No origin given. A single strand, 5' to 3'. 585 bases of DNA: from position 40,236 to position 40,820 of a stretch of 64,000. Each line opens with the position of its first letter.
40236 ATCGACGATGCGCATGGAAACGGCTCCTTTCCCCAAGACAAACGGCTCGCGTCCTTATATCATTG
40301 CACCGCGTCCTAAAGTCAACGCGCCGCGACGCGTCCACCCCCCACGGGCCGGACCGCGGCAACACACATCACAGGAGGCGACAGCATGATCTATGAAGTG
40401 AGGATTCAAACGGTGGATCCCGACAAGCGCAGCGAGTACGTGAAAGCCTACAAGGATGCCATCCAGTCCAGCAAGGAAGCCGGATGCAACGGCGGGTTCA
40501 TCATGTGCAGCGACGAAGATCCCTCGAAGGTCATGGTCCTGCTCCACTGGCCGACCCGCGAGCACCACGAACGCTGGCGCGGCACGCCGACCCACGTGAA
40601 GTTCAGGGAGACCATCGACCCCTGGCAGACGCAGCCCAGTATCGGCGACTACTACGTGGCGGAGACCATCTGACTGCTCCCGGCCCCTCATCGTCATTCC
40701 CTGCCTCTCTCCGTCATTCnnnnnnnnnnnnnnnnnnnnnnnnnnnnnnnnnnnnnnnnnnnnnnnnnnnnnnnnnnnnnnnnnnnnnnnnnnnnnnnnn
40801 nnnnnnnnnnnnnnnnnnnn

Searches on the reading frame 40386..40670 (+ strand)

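Call 34: search_protein_families(library=pfam, proteins=[window:40386-40670:+])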
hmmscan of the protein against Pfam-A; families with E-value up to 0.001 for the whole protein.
window:40386-40670:+ (95 aa): 1 family
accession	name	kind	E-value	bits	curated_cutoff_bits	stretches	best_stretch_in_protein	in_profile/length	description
PF03992.22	ABM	-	1.5e-12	48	23.1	1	5-75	5-77/78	Antibiotic biosynthesis monooxygenase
